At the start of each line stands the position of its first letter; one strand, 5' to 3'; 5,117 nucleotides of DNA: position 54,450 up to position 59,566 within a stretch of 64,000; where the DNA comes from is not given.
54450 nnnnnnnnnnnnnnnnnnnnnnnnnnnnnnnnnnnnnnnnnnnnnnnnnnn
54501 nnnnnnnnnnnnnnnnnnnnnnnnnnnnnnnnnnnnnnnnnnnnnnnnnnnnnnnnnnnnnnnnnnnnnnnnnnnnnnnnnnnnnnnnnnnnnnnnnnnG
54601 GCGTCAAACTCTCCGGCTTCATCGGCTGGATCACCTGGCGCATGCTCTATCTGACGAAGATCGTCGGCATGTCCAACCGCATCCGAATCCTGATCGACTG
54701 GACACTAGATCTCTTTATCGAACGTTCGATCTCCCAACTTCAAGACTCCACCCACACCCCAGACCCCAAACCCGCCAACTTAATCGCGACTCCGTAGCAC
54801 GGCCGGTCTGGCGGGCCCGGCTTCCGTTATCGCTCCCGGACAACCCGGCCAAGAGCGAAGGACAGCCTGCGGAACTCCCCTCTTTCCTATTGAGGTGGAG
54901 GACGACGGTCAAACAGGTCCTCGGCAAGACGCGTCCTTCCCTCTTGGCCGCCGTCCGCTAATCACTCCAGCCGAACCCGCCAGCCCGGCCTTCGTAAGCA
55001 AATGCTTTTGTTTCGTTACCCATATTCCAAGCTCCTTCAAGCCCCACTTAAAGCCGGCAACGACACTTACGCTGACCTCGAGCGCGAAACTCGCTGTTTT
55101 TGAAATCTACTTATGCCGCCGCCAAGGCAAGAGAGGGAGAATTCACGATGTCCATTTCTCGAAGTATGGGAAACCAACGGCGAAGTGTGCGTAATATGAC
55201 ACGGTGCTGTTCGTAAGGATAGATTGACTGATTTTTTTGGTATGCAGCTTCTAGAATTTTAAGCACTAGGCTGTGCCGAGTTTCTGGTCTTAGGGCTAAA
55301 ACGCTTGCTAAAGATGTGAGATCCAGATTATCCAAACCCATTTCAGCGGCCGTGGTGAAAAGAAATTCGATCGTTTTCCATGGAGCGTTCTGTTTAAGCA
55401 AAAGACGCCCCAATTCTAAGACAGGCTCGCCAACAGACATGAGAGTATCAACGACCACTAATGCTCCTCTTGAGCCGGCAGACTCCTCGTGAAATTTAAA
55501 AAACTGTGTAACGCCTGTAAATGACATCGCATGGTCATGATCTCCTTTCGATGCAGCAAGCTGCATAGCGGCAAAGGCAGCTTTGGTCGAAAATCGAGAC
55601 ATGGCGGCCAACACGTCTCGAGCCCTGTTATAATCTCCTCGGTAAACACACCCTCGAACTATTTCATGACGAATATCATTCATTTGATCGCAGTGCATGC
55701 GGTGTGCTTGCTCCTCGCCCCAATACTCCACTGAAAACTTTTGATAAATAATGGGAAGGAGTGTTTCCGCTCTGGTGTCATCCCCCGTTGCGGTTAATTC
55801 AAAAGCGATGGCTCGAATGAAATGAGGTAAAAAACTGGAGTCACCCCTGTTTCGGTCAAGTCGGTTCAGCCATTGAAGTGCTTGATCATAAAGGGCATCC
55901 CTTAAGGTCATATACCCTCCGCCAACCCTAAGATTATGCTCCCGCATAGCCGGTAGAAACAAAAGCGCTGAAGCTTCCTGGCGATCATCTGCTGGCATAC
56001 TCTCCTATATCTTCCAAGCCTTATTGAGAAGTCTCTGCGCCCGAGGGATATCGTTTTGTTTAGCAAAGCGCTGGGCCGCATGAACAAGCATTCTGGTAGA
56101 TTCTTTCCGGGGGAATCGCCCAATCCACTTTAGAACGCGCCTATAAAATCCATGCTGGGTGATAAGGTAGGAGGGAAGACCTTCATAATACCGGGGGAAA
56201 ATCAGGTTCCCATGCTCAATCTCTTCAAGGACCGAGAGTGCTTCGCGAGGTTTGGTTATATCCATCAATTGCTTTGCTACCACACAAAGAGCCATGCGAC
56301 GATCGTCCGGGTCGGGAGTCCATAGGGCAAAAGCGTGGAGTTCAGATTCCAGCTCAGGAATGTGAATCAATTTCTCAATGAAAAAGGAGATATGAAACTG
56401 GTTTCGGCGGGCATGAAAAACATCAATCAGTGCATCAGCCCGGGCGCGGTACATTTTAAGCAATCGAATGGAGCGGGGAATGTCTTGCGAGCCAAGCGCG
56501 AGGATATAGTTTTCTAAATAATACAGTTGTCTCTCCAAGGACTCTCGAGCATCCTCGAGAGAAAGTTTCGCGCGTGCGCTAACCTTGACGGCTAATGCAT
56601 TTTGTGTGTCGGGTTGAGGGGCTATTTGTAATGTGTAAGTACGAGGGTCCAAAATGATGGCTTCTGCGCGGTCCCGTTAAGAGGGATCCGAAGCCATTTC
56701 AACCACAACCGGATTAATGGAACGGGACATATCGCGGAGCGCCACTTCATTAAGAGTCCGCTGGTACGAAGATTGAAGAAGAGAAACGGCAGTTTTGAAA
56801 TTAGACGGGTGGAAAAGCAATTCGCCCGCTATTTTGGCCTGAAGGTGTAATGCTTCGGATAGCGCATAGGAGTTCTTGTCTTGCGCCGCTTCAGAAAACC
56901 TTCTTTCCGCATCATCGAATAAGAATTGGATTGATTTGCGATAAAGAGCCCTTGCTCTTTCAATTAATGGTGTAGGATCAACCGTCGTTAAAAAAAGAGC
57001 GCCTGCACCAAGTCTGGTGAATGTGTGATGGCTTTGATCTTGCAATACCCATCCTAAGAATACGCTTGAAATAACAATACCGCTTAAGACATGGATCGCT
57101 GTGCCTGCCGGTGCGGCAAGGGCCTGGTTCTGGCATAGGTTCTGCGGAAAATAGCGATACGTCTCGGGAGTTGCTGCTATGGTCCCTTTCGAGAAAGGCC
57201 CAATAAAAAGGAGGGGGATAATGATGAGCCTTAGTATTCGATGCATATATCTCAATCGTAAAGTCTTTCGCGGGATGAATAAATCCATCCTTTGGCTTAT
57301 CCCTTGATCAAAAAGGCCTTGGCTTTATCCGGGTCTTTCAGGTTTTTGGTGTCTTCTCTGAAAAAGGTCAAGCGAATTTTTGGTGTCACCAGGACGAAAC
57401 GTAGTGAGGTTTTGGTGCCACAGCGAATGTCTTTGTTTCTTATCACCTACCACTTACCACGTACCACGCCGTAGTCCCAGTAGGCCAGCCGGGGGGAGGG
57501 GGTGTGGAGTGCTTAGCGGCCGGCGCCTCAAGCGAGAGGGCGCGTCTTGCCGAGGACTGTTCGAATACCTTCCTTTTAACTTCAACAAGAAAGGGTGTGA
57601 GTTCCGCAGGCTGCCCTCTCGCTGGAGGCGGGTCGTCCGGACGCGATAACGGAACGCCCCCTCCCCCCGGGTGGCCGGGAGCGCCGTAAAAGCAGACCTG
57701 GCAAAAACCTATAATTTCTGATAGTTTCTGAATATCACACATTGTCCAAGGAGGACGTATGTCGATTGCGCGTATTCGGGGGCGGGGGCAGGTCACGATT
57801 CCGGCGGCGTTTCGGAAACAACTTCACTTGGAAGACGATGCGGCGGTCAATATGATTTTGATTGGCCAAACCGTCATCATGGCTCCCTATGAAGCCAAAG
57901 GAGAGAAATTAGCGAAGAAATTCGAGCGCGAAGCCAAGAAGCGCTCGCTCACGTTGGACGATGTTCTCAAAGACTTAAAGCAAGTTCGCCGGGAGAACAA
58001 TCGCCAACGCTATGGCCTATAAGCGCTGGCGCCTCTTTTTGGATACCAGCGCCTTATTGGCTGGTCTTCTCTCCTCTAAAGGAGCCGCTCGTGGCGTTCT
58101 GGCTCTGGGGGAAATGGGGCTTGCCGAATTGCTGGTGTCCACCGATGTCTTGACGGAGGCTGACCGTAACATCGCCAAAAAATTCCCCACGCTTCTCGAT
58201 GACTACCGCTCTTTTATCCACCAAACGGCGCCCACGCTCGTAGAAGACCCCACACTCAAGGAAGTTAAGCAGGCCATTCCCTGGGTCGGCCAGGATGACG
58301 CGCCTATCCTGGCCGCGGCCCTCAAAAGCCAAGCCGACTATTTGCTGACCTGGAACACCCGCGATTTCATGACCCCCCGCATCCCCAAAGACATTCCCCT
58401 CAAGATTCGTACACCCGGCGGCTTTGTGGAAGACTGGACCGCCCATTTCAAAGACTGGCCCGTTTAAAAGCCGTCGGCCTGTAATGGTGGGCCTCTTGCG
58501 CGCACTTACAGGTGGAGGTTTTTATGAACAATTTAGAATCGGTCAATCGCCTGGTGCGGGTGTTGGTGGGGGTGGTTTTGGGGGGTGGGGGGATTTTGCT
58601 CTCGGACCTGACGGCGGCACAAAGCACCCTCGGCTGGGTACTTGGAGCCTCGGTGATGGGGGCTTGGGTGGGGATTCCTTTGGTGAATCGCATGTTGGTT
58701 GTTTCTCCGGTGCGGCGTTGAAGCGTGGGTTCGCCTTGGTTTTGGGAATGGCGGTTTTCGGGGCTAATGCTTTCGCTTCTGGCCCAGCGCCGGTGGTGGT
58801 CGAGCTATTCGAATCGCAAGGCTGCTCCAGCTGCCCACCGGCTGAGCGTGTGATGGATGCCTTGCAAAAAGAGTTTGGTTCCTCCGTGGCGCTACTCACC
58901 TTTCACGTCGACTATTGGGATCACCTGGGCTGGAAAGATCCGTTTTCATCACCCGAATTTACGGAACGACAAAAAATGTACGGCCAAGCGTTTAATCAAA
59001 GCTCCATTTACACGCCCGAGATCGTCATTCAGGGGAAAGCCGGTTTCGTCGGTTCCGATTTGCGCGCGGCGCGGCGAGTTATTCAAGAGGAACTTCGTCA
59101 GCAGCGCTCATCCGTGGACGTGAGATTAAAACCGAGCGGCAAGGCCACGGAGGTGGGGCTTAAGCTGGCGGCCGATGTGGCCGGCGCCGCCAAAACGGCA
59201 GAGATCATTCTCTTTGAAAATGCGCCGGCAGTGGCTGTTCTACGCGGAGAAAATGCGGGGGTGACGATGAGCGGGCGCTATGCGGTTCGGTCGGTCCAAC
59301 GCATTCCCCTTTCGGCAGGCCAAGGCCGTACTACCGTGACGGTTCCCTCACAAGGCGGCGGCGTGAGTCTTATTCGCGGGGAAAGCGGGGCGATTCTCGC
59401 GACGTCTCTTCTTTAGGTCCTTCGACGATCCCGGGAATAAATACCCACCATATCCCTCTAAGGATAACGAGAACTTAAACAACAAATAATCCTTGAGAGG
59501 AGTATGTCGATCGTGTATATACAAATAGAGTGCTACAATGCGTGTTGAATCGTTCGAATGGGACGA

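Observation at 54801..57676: Two diverged copies of a ~190-nt rod-shaped element with compensatory helix changes, inverted around a low-GC islet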

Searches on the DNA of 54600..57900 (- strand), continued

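Call 101: search_with_rna_model(model_id=R2, sources=[window, L099, L100, L103, L104, L105, L109, L110, L111, L112, L113, L114, L117, L001, L002, L003, L004, L005, L006, L007, L008, L009, L010, L011, L012, L013, L014, L015, L016, L017, L018, L019, L020, L021, L022, L023, L024, L025, L026, L027, L028, L029, L030, L031, L032, L033, L034, L035, L036, L037, L038, L039, L040, L041, L042, L043, L044, L045, L046, L047, L048, L049, L050, L051, L052, L053, L054, L055, L056, L057, L058, L059, L060, L061, L062, L063, L064, L065, L066, L067, L068, L069, L070, L071, L072, L073, L074, L075, L076, L077, L078, L079, L080, L081, L082, L083, L084, L085, L086, L087], max_evalue=0.1)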
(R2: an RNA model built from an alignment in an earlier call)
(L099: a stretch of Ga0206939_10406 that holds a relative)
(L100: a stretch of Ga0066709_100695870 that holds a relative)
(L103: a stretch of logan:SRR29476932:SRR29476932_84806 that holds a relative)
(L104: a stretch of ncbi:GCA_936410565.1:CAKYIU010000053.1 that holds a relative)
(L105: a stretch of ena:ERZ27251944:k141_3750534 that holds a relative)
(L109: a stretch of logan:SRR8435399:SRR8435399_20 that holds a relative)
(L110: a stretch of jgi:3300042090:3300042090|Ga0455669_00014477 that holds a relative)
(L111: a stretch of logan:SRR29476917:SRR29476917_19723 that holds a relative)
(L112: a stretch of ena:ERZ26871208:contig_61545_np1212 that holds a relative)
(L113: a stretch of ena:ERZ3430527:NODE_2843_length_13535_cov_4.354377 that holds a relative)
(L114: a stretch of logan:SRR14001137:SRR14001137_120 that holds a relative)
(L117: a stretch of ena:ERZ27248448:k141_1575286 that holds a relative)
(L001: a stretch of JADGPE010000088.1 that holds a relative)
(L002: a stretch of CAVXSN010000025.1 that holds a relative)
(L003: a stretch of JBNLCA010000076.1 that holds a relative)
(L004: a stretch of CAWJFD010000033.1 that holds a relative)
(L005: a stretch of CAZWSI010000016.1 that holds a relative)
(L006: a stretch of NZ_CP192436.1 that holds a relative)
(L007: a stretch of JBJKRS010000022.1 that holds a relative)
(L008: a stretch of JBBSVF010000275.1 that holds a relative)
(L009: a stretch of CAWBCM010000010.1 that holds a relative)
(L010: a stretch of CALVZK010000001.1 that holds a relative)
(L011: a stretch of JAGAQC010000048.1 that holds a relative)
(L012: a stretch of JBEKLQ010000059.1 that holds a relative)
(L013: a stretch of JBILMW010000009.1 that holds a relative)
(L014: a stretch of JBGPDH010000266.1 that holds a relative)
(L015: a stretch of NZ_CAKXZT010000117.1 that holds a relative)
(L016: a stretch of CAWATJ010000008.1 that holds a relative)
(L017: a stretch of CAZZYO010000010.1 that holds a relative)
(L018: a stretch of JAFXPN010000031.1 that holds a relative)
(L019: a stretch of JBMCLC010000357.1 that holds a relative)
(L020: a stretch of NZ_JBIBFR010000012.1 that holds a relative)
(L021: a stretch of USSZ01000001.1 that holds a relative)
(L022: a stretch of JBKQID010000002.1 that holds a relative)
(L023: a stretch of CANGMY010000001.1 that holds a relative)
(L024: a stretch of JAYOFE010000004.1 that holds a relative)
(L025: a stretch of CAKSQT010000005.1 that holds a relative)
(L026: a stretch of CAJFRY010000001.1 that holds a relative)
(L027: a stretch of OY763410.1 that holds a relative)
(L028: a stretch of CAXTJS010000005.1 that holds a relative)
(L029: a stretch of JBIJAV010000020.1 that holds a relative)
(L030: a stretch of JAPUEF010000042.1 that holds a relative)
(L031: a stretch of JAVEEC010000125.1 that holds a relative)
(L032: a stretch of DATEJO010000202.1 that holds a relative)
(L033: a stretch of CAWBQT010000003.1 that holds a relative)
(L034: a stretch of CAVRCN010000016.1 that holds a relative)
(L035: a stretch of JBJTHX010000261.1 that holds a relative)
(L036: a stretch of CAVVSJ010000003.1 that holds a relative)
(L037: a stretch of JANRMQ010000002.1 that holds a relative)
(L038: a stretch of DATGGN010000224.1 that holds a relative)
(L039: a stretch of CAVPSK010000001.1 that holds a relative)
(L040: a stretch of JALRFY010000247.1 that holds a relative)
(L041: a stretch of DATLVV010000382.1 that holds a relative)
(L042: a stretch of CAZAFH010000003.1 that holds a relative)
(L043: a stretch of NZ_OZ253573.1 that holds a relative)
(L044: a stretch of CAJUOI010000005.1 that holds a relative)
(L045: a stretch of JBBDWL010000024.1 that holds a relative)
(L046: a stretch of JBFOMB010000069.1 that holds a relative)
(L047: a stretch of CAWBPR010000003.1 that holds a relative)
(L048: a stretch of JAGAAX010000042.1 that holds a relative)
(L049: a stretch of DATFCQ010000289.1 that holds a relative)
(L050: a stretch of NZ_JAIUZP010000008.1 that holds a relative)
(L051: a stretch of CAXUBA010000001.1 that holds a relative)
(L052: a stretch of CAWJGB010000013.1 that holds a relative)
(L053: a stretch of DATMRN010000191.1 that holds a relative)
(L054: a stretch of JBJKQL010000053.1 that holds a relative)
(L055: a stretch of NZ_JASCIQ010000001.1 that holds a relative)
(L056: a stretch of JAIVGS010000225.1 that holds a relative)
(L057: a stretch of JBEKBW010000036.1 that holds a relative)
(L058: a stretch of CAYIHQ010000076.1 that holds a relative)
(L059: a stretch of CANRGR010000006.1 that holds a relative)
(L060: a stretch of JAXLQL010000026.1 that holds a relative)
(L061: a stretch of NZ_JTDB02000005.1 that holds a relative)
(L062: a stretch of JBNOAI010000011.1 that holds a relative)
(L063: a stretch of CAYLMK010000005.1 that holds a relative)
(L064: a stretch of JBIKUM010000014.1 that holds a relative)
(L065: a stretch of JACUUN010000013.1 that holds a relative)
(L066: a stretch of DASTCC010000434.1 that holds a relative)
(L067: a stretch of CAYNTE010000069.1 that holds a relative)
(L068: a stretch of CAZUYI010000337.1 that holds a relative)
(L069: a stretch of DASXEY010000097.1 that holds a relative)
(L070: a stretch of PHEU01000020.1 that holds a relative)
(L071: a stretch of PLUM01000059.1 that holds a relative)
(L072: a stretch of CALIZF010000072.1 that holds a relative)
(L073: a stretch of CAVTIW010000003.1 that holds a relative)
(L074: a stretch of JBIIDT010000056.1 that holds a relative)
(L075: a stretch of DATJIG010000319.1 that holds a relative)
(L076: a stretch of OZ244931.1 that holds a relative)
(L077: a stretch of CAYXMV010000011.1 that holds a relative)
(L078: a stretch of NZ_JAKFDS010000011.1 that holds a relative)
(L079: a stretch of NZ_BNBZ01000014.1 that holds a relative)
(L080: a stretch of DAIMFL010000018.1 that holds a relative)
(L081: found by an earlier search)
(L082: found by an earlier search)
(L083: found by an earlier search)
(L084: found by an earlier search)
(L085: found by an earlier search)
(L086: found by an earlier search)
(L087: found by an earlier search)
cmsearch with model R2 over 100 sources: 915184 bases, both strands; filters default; matches with E-value up to 0.1: 6.
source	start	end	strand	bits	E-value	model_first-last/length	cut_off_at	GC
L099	2900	3090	-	196.3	1.5e-37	1-192/192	no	0.64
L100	20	213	+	191.7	1.3e-36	1-192/192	no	0.66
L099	3736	3926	+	182.8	8.8e-35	1-192/192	no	0.63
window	57482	57677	+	178.5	6.9e-34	1-192/192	no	0.66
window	54800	54991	-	167.1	1.6e-31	1-192/192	no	0.67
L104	6264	6461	-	134.6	7.5e-25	1-192/192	no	0.65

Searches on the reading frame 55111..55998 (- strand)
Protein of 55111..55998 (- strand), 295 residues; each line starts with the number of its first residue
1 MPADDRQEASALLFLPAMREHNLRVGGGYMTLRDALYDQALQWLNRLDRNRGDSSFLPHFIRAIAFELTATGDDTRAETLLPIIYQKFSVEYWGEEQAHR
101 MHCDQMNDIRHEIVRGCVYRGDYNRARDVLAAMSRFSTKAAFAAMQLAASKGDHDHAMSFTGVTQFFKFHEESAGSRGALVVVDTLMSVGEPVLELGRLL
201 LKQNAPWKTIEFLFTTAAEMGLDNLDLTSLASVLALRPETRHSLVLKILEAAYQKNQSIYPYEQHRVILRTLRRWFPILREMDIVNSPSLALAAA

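Call 12: search_protein_families(library=pfam, proteins=[window:55111-55998:-], max_evalue=0.01)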
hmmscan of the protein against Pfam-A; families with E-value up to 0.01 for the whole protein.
window:55111-55998:- (295 aa): 0 families

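Call 13: search_protein_families(library=phrogs, proteins=[window:55111-55998:-], max_evalue=0.1)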
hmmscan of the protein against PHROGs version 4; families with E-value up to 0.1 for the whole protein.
window:55111-55998:- (295 aa): 0 families

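Call 75: search_protein_families(library=padloc, proteins=[window:55111-55998:-], max_evalue=0.01)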
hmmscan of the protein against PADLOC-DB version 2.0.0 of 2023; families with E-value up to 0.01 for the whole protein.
window:55111-55998:- (295 aa): 0 families

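Call 90: search_protein_representatives(protein=window:55111-55998:-)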
Query: 295 residues. Proteins with E-value up to 0.001 (for the whole library): 14; up to 1e-10: 11; up to 1e-30: 1. The best 14 are listed.
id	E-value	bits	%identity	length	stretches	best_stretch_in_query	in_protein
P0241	2.3e-171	584.8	98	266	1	30-295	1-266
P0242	2.3e-27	112.4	31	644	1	13-279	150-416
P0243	7.5e-21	91.0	32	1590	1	42-277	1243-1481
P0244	2.8e-19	85.9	30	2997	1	3-278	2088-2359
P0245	1.0e-18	84.0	26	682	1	28-284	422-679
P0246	3.6e-18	82.2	29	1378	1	19-289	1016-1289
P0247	1.0e-16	77.5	30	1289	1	11-281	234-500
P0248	2.3e-16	76.4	29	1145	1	49-278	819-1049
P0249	1.8e-15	73.4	27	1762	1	31-281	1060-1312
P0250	1.4e-14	70.5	45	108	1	188-284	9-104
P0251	1.6e-12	63.7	31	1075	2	14-140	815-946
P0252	1.6e-09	53.9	25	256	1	11-233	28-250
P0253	3.2e-08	49.6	28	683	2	13-159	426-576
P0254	3.6e-05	39.6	28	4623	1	35-288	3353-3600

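Call 91: search_protein_families(library=pfam, proteins=[P0242, P0243, P0245, P0246, P0247, P0248], max_evalue=0.001)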
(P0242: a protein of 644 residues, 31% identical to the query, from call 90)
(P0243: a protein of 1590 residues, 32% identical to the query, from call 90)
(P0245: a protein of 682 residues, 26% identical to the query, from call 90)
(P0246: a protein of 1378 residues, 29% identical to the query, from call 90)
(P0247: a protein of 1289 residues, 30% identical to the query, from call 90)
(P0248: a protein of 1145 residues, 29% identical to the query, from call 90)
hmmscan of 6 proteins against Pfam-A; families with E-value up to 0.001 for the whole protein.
P0242 (644 aa): 1 family
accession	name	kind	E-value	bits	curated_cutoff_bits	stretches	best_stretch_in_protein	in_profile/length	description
PF00293.34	NUDIX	-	7.6e-07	29.6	21.1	1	470-583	2-106/134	NUDIX domain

P0243 (1590 aa): 0 families

P0245 (682 aa): 0 families

P0246 (1378 aa): 1 family
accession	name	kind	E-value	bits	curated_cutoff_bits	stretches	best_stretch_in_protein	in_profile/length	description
PF13428.12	TPR_14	-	9.6e-05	23.1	23.5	0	895-921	2-28/44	Tetratricopeptide repeat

P0247 (1289 aa): 1 family
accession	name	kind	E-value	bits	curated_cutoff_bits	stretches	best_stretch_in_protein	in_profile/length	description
PF14559.12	TPR_19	-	0.00029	21.6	25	0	124-148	28-52/68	Tetratricopeptide repeat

P0248 (1145 aa): 0 families

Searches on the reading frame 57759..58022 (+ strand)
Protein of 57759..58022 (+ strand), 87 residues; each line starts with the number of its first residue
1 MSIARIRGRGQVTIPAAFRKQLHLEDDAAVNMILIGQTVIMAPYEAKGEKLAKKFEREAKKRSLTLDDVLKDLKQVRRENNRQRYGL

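Call 12: search_protein_families(library=pfam, proteins=[window:57759-58022:+], max_evalue=0.01)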
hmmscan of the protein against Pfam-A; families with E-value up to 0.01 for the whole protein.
window:57759-58022:+ (87 aa): 2 families
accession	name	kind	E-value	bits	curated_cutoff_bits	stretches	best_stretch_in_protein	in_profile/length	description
PF04014.23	MazE_antitoxin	-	8e-06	26.1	24.7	1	4-45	2-44/48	Antidote-toxin recognition MazE, bacterial antitoxin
PF15937.10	PrlF_antitoxin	-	0.0018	18.8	32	1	5-45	3-44/99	prlF antitoxin for toxin YhaV_toxin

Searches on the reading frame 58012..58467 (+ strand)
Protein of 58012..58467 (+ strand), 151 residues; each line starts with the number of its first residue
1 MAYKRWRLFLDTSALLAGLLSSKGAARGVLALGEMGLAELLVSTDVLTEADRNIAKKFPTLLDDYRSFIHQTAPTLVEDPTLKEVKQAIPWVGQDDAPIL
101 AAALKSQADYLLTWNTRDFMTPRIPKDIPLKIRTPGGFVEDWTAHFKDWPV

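Call 12: search_protein_families(library=pfam, proteins=[window:58012-58467:+], max_evalue=0.01)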
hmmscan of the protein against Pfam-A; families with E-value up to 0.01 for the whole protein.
window:58012-58467:+ (151 aa): 3 families
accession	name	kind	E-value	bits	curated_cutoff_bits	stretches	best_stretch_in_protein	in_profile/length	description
PF13470.12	PIN_3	-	8.7e-12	46.3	27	1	7-117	1-115/115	PIN domain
PF24109.1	DUF7384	-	0.0003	21.3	27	1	7-139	6-128/153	Family of unknown function (DUF7384)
PF10130.15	PIN_2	-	0.0011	19.6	22.4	1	38-109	37-107/133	PIN domain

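Call 20: find_encoding_contigs(protein=window:58012-58467:+, flank=10000, max_places=10)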
Protein window:58012-58467:+ (151 aa): 1 contig read that carries it; 1 place shown.
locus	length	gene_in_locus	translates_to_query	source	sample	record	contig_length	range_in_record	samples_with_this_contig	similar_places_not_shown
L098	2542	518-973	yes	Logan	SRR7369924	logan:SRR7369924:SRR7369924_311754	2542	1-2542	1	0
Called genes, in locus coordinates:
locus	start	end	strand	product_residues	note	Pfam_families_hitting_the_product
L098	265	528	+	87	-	PF04014:MazE_antitoxin (weak)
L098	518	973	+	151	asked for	PF13470:PIN_3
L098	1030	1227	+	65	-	-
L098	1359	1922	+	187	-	PF06764:DUF1223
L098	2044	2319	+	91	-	PF04365:BrnT_toxin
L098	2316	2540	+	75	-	?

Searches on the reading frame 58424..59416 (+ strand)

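Call 12: search_protein_families(library=pfam, proteins=[window:58424-59416:+], max_evalue=0.01)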
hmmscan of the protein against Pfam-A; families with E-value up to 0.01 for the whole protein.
window:58424-59416:+ (330 aa): 1 family
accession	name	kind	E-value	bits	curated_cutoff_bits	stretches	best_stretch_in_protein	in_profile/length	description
PF06764.17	DUF1223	-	6.6e-55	186.7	30.7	1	125-310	1-187/202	Protein of unknown function (DUF1223)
